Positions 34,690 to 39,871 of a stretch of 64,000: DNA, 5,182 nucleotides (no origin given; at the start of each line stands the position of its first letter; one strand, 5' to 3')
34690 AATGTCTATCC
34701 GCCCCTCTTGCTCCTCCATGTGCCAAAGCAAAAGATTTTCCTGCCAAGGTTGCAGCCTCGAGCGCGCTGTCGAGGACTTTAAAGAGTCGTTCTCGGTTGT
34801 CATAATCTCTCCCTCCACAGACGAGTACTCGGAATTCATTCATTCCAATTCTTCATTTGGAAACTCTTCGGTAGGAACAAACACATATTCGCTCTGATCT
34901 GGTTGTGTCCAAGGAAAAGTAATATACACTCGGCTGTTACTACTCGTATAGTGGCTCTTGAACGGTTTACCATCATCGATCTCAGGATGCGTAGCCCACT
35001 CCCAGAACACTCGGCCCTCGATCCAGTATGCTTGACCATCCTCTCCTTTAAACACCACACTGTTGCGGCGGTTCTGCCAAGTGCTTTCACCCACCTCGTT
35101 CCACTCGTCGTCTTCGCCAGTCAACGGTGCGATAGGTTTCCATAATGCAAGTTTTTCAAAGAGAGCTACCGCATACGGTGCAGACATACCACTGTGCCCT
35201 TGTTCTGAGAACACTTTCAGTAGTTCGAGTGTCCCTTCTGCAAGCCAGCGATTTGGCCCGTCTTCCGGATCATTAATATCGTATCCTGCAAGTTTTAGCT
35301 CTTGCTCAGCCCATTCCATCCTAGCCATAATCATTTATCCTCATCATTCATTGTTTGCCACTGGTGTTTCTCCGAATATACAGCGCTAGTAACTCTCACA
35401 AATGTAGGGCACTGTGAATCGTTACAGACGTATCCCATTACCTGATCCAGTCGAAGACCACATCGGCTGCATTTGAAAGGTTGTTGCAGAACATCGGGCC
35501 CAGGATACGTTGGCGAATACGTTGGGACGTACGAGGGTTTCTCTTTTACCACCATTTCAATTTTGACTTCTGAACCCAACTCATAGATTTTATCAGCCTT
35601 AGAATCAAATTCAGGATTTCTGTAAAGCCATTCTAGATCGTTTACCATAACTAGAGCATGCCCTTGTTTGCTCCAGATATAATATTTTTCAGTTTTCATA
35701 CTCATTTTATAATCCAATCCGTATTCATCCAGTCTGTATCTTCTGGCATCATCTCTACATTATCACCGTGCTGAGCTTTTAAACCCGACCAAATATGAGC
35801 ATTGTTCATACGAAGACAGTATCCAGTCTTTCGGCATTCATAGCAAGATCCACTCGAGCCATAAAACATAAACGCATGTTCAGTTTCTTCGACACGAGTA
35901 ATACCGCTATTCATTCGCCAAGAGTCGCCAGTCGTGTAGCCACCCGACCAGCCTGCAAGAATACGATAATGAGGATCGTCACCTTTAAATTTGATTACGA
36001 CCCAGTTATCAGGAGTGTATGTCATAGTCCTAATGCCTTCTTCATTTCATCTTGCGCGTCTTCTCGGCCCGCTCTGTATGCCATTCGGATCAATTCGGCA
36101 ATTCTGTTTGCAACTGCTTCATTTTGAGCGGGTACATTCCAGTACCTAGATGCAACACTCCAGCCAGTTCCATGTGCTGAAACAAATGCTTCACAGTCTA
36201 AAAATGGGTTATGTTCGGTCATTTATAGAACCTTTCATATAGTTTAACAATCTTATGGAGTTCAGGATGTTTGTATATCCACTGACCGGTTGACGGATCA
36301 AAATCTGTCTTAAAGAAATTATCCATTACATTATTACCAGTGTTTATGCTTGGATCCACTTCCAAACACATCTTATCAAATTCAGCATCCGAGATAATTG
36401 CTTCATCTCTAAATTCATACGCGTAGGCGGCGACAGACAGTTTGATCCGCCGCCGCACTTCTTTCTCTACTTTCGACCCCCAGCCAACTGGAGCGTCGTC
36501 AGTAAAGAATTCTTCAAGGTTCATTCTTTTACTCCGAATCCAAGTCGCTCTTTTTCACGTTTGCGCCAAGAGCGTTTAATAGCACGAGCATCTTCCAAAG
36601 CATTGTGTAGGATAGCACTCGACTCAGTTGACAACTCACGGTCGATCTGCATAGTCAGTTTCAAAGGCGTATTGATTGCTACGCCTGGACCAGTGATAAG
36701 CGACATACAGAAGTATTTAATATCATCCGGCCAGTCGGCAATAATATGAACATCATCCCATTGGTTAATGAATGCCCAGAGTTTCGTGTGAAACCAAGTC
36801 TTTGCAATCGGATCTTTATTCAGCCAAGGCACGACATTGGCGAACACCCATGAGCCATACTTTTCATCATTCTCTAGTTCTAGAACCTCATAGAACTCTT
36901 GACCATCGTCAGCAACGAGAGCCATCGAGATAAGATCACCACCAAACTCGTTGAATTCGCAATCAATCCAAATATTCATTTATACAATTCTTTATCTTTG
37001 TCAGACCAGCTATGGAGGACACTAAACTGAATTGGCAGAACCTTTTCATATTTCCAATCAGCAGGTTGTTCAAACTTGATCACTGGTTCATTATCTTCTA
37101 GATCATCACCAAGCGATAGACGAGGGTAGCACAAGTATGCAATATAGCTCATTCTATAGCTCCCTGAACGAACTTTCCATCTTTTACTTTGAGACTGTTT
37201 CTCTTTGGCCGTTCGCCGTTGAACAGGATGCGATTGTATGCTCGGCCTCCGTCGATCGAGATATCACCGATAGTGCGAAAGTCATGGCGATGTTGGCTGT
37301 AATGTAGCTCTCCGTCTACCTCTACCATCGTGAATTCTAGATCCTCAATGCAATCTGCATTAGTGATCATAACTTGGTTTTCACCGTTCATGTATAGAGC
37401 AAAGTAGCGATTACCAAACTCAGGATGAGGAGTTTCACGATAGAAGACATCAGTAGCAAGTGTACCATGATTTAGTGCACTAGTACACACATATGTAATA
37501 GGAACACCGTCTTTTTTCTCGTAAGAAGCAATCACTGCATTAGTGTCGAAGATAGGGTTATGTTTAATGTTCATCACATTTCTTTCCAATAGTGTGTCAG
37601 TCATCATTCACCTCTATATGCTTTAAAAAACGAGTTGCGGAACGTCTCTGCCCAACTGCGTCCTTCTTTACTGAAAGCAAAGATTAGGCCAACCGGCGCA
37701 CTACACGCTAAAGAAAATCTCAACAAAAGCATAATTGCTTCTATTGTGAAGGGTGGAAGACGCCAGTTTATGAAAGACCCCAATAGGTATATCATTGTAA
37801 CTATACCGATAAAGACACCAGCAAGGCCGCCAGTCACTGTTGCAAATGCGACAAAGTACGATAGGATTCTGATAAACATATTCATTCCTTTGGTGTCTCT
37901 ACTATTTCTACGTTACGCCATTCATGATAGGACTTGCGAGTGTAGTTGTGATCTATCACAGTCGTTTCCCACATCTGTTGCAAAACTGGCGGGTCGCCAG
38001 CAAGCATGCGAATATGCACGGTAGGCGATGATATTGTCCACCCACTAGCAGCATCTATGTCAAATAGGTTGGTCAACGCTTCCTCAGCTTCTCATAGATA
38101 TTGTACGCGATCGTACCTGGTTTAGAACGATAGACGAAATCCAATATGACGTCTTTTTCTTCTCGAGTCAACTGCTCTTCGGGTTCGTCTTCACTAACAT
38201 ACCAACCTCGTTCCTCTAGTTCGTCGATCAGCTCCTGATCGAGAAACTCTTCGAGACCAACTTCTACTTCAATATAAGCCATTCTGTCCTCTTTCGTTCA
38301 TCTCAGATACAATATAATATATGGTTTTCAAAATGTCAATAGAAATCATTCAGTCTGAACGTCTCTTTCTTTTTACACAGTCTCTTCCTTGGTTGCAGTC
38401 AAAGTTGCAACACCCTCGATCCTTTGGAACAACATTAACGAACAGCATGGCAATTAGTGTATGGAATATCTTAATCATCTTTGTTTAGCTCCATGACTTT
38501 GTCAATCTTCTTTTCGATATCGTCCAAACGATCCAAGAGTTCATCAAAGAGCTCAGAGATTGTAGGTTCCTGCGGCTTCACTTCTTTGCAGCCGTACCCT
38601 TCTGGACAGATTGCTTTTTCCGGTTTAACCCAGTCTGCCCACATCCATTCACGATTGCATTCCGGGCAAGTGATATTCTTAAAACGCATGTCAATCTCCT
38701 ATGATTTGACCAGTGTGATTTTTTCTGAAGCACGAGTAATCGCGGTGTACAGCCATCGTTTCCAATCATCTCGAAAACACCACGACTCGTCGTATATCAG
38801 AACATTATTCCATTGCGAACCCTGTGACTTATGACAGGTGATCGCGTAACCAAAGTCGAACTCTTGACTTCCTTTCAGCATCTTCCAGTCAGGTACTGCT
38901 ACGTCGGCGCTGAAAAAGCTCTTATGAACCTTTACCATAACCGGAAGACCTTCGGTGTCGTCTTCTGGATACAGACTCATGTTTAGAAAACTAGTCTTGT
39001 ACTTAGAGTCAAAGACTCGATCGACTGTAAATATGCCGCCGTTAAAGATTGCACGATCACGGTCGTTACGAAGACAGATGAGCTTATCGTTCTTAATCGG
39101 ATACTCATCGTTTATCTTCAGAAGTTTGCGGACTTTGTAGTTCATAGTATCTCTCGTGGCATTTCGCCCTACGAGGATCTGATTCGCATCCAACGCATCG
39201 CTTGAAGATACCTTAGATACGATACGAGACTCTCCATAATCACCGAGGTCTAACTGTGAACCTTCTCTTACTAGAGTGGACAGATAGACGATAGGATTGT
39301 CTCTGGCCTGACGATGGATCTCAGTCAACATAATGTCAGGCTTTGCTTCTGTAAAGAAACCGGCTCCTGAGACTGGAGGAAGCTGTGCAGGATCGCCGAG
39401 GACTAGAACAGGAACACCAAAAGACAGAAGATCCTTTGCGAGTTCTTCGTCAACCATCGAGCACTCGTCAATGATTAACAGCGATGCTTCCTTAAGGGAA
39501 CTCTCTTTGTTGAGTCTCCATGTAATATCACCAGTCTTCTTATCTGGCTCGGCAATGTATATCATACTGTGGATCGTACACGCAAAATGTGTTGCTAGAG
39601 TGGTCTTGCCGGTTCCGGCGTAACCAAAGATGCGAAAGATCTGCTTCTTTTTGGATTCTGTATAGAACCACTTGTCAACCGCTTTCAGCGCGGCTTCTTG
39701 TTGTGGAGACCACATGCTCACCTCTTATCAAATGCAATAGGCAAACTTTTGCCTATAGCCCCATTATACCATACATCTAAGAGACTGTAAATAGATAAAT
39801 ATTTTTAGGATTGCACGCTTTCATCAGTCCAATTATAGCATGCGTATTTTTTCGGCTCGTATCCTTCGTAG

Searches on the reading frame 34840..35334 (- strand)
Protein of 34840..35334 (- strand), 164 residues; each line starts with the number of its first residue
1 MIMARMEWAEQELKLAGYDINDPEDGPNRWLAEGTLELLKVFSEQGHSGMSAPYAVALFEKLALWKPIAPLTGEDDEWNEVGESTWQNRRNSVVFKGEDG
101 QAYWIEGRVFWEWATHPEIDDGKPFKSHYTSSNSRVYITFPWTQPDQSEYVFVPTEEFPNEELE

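Call 50: find_encoding_contigs(protein=window:34840-35334:-, flank=10000, max_places=1)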
Protein window:34840-35334:- (164 aa): 2 contigs read that carry it; 1 place shown.
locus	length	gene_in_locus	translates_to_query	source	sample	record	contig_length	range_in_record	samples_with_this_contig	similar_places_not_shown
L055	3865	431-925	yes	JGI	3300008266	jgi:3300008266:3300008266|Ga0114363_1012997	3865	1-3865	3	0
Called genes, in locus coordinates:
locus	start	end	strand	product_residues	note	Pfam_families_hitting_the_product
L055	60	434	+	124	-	-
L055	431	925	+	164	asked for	PF25185:Tad3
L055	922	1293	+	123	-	PF10686:YAcAr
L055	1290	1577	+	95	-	-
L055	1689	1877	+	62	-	-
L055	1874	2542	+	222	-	-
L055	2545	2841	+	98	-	-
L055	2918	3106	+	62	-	-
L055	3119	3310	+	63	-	-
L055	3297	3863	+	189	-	?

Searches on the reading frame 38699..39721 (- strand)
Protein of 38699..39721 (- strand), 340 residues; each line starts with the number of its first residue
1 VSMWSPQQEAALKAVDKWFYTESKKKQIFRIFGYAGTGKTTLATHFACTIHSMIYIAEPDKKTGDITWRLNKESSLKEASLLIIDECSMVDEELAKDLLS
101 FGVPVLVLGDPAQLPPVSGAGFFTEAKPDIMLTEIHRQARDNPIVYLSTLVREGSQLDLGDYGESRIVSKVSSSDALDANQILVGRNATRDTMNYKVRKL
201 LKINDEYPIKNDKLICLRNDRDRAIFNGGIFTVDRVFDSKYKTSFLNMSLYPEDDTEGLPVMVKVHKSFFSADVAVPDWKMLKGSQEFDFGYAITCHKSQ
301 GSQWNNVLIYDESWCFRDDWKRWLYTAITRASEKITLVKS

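Call 9: search_protein_families(library=phrogs, proteins=[window:38699-39721:-], max_evalue=0.001)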
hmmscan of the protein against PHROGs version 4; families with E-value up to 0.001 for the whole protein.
window:38699-39721:- (340 aa): 5 families
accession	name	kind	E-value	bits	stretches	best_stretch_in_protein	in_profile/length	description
phrog_325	-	DNA, RNA and nucleotide metabolism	5.4e-91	307.3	2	47-338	543-867/986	Dda-like helicase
phrog_4412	-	DNA, RNA and nucleotide metabolism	3.3e-27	96.2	2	47-158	397-508/743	exonuclease V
phrog_1967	-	DNA, RNA and nucleotide metabolism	1e-06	28.7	0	4-51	153-191/776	DNA helicase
phrog_5846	-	DNA, RNA and nucleotide metabolism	0.00021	21.7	1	8-99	21-115/380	clamp loader of DNA polymerase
phrog_170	-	other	0.00048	20.6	0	6-48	78-112/323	PhoH-like phosphate starvation-inducible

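Call 38: find_encoding_contigs(protein=window:38699-39721:-, flank=10000, max_places=1)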
Protein window:38699-39721:- (340 aa): no gene with exactly this product is on record in the collection.
